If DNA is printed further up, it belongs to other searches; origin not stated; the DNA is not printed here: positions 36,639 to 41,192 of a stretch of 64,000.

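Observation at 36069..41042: Two-gene STAND NTPase + PD-(D/E)xK module: best candidate for an uncharacterised sensor-nuclease defence system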

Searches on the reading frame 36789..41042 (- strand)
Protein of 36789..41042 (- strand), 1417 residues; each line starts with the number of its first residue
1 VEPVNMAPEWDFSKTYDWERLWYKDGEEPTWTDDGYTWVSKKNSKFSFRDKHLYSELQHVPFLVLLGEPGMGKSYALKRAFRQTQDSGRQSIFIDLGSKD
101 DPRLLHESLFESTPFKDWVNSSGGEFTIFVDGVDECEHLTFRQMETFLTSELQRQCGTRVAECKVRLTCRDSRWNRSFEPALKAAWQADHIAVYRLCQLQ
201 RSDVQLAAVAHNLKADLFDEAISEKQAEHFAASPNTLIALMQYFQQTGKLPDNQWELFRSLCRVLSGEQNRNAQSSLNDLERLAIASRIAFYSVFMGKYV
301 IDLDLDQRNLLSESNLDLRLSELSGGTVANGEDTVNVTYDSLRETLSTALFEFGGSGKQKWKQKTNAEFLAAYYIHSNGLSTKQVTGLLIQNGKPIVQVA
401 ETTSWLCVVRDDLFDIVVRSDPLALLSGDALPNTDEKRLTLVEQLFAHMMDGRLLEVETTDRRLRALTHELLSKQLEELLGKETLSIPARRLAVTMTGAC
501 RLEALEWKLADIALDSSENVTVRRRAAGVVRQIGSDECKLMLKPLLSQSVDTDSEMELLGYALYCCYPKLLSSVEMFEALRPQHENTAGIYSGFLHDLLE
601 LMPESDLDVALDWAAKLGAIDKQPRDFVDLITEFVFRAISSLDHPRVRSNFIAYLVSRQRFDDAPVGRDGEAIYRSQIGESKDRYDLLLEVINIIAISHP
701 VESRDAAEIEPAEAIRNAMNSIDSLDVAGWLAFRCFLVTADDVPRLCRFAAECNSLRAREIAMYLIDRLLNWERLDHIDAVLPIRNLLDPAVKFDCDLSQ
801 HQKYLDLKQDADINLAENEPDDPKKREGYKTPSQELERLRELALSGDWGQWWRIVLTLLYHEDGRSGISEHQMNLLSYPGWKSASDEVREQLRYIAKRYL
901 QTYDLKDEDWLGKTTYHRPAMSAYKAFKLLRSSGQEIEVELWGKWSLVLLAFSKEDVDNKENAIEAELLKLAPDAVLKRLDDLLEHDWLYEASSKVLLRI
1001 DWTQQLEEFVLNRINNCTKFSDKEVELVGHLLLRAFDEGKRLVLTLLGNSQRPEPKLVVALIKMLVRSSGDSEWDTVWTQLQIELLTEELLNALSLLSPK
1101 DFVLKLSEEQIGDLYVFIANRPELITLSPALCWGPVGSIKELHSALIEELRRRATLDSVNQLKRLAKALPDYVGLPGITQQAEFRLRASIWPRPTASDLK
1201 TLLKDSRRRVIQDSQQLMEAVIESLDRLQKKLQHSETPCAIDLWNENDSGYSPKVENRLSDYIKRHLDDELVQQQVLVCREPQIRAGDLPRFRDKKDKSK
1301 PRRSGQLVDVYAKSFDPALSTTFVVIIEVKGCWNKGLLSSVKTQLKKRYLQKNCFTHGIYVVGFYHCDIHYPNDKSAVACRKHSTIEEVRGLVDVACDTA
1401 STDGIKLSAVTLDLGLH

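Call 6: search_protein_families(library=pfam, proteins=[window:36789-41042:-], max_evalue=1)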
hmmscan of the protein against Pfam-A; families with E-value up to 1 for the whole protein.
window:36789-41042:- (1417 aa): 6 families
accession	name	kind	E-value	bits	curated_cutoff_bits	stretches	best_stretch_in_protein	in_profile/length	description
PF24883.2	NPHP3_N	-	6.2e-06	26.9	24.8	1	100-170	103-164/164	Nephrocystin 3, N-terminal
PF13401.12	AAA_22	-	9.3e-06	26.4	27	1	61-112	6-57/130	AAA domain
PF25199.1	nSTAND_NTPase5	-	0.00029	21.1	34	1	23-177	3-140/145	Novel STAND NTPase 5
PF13191.12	AAA_16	-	0.0088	17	32.6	1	61-88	25-52/167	AAA ATPase domain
PF01194.22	RNA_pol_N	-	0.06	14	26.9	1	545-579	23-57/58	RNA polymerases N / 8 kDa subunit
PF13173.12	AAA_14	-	0.11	13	27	1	62-139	4-77/129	AAA domain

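Call 7: search_protein_families(library=padloc, proteins=[window:36789-41042:-], max_evalue=1)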
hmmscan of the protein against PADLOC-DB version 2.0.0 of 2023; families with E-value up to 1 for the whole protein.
window:36789-41042:- (1417 aa): 3 families
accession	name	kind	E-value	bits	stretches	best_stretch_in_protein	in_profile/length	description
PDLC05064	PDC-S68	-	0.0048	12.6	1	43-94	683-734/1273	-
PDLC02162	Avs2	-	0.009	12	1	56-94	323-361/1379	-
PDLC04140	mad8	-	0.022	12.3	1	56-98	23-67/314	mads_8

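Call 8: search_protein_families(library=ncbifam, proteins=[window:36789-41042:-], max_evalue=1)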
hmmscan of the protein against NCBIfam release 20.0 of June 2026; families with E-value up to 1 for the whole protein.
window:36789-41042:- (1417 aa): 3 families
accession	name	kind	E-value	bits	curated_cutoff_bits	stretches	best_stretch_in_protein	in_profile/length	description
NF058535.1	antiphage_EruA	equivalog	1.8e-50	172.2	1000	2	55-621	19-558/1318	NACHT domain-containing antiphage protein EruA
NF058534.1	antiphage_HyoA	equivalog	4.5e-37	127.3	1200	2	187-610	197-616/1430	NACHT domain-containing antiphage protein HyoA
TIGR03420.1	DnaA_homol_Hda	equivalog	0.01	15.4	194.8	1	57-101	35-79/226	DnaA regulatory inactivator Hda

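Call 22: find_homologous_proteins(query=window:36789-41042:-)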
Query window:36789-41042:- (1417 aa): 91 proteins with E <= 0.001 among 8000 candidates.
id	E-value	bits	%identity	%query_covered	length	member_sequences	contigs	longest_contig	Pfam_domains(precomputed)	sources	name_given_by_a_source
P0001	0.0e+0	3223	100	100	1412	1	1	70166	PF24883.3,PF13401.13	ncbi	-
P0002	7.5e-140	486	29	99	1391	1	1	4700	PF28130.1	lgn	-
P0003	5.1e-139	483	30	49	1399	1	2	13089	-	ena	-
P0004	6.5e-135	470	28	99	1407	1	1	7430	-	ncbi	-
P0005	4.0e-132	461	27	99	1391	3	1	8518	-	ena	-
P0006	4.3e-132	460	28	99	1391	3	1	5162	-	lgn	-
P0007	6.9e-132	460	27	99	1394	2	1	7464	-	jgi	jgi:hypothetical protein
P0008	3.4e-131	457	31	48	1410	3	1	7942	-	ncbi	-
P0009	4.8e-130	454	28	99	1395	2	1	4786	-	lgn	-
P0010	1.5e-129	452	30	48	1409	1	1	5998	-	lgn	-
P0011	3.2e-129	451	28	99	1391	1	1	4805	-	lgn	-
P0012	4.2e-128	447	28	99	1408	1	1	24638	-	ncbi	-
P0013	7.2e-127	443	30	46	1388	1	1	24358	-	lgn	-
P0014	7.0e-125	437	27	96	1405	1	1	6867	-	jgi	jgi:hypothetical protein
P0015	5.7e-122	427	28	99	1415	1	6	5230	PF13401.13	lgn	-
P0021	1.4e-117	412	28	99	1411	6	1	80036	-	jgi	jgi:predicted NACHT family NTPase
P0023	2.7e-114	401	30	46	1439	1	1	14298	PF05729.19,PF13646.13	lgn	-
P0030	4.4e-110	387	27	95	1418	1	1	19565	PF05729.19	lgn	-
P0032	8.3e-109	383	29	45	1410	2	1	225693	-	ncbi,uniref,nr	ncbi:NACHT domain-containing protein [Planktothrix paucivesiculata]|uniref:NACHT domain-containing p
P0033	2.9e-106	375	29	42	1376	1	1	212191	-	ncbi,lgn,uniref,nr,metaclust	ncbi:NACHT domain-containing protein [Shimazuella kribbensis]|uniref:NACHT domain-containing protein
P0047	9.6e-91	323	26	85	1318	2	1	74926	-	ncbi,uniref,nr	ncbi:hypothetical protein [Leptolyngbya sp. UWPOB_LEPTO1]|uniref:NACHT domain-containing protein n=1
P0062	3.1e-80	289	28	43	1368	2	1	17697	PF28130.1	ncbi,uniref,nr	ncbi:NACHT domain-containing protein [Corallococcus exercitus]|uniref:NACHT domain-containing protei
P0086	6.5e-27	112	23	64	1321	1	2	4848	PF24883.3,PF05729.19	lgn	-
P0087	9.0e-24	101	22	59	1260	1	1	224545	PF28130.1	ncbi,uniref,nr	ncbi:hypothetical protein BOO86_21660 [Mycobacterium sp. CBMA 234]|uniref:NACHT domain-containing pr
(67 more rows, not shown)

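Call 23: find_encoding_contigs(protein=P0001, flank=10000, max_places=3)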
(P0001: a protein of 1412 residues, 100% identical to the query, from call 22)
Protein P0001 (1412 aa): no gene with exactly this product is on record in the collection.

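Call 25: find_encoding_contigs(protein=P0021, flank=6000, max_places=3)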
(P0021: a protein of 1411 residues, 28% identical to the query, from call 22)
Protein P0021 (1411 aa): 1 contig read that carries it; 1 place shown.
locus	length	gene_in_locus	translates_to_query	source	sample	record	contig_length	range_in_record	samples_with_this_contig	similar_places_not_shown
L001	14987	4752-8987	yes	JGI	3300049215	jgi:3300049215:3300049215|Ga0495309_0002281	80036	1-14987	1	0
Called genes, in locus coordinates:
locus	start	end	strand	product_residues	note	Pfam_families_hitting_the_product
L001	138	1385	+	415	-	-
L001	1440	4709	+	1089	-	PF04465:DUF499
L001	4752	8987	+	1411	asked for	-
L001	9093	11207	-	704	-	-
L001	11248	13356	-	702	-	-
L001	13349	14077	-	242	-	-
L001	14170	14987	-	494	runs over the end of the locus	PF04326:SLFN_AlbA_2, PF13749:HATPase_c_4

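Call 28: search_protein_families(library=padloc, proteins=[P0002, P0021], max_evalue=1)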
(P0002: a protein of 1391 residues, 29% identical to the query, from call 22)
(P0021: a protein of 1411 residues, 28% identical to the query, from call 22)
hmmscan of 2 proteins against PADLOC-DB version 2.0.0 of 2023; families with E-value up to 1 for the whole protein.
P0002 (1391 aa): 0 families

P0021 (1411 aa): 3 families
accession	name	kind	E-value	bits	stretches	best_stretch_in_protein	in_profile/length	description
PDLC00292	PtuA1|PtuA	-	0.0031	13.9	1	45-70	329-354/726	AAA ATPase domain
PDLC05079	PDC-S73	-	0.033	11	1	45-66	185-206/752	-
PDLC01262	Cas5a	-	0.047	12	1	464-538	87-142/168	CAS-I-A; effector_G5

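Call 37: search_protein_families(library=pfam, proteins=[P0002, P0062, P0087], max_evalue=5)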
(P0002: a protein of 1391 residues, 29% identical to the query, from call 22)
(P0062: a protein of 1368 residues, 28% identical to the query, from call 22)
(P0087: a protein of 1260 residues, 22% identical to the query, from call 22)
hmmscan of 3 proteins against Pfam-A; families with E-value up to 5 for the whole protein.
P0002 (1391 aa): 5 families
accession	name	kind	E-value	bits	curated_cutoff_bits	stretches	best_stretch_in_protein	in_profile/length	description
PF13646.12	HEAT_2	-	0.0027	18.4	27.7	1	467-539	3-72/88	HEAT repeats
PF24883.2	NPHP3_N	-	0.013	16.1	24.8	1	99-132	108-139/164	Nephrocystin 3, N-terminal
PF20720.3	nSTAND3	-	0.046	13.8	27.2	1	46-65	13-32/155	Novel STAND NTPase 3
PF13191.12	AAA_16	-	0.1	13.5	32.6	1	51-105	25-84/167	AAA ATPase domain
PF13401.12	AAA_22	-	0.15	12.8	27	1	51-101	6-52/130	AAA domain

P0062 (1368 aa): 8 families
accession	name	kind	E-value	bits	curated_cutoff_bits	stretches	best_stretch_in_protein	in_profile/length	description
PF13401.12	AAA_22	-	0.00015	22.5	27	1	27-88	7-64/130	AAA domain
PF05729.18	NACHT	-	0.00046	20.5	26.7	1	27-173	2-162/167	NACHT domain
PF13817.11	DDE_Tnp_IS66_C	-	0.021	15.4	30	1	168-189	3-24/39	IS66 C-terminal element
PF20720.3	nSTAND3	-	0.03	14.5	27.2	1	19-44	11-36/155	Novel STAND NTPase 3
PF24883.2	NPHP3_N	-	0.035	14.8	24.8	0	24-54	21-51/164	Nephrocystin 3, N-terminal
PF11387.14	DUF2795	-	0.079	13.3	25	1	161-179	16-34/54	Protein of unknown function (DUF2795)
PF13245.12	AAA_19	-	0.17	12.5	25.1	1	23-58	9-44/134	AAA domain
PF13191.12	AAA_16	-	0.18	12.8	32.6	1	22-56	19-63/167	AAA ATPase domain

P0087 (1260 aa): 2 families
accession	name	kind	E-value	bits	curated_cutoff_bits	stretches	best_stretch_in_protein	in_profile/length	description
PF03469.19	XH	-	0.1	13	22.2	1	833-896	61-124/131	XH domain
PF00005.33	ABC_tran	-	0.27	12.3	25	1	5-36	19-51/137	ABC transporter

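Call 41: search_protein_families(library=ncbifam, proteins=[P0002, P0012, P0021, P0032, P0033, P0062, P0087], max_evalue=0.001)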
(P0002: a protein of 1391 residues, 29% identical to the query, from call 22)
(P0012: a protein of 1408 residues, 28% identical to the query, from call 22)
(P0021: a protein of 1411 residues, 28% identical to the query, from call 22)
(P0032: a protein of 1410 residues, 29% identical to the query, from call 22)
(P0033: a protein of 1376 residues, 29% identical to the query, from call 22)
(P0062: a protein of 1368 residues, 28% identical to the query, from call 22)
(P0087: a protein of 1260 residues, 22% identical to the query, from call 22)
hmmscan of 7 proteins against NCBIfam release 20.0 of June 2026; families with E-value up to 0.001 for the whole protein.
P0002 (1391 aa): 2 families
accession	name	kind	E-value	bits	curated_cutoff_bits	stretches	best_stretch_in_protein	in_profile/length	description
NF058535.1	antiphage_EruA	equivalog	9.7e-81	272.4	1000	1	115-1387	66-1316/1318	NACHT domain-containing antiphage protein EruA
NF058534.1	antiphage_HyoA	equivalog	1.1e-45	155.8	1200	2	177-599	198-613/1430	NACHT domain-containing antiphage protein HyoA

P0012 (1408 aa): 2 families
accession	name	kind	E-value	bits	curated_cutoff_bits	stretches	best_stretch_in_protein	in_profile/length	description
NF058535.1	antiphage_EruA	equivalog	2.1e-80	271.3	1000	2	39-802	12-742/1318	NACHT domain-containing antiphage protein EruA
NF058534.1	antiphage_HyoA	equivalog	4.8e-60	203.4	1200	3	180-791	200-823/1430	NACHT domain-containing antiphage protein HyoA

P0021 (1411 aa): 2 families
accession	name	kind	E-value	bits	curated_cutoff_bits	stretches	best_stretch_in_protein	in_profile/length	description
NF058535.1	antiphage_EruA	equivalog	7.4e-83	279.5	1000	2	117-809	68-749/1318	NACHT domain-containing antiphage protein EruA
NF058534.1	antiphage_HyoA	equivalog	1.2e-44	152.4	1200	2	181-586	200-591/1430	NACHT domain-containing antiphage protein HyoA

P0032 (1410 aa): 2 families
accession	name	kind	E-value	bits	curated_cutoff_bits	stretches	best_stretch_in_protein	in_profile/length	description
NF058535.1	antiphage_EruA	equivalog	2.8e-82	277.6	1000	2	41-787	13-730/1318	NACHT domain-containing antiphage protein EruA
NF058534.1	antiphage_HyoA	equivalog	8.6e-48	162.8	1200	3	176-789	200-823/1430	NACHT domain-containing antiphage protein HyoA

P0033 (1376 aa): 2 families
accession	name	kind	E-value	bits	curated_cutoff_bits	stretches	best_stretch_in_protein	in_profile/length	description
NF058535.1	antiphage_EruA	equivalog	1.8e-68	231.8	1000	1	36-1327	13-1273/1318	NACHT domain-containing antiphage protein EruA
NF058534.1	antiphage_HyoA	equivalog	3.5e-50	170.7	1200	3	168-573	194-586/1430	NACHT domain-containing antiphage protein HyoA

P0062 (1368 aa): 2 families
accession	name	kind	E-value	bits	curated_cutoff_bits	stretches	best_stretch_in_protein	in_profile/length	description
NF058535.1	antiphage_EruA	equivalog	2.2e-72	244.8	1000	1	19-1361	18-1316/1318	NACHT domain-containing antiphage protein EruA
NF058534.1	antiphage_HyoA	equivalog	8.2e-39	133.1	1200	3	152-555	199-590/1430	NACHT domain-containing antiphage protein HyoA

P0087 (1260 aa): 2 families
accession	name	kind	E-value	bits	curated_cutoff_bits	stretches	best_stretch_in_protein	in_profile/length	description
NF058535.1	antiphage_EruA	equivalog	6.1e-54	183.7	1000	1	2-1257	29-1317/1318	NACHT domain-containing antiphage protein EruA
NF058534.1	antiphage_HyoA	equivalog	3e-34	117.9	1200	2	112-525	197-611/1430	NACHT domain-containing antiphage protein HyoA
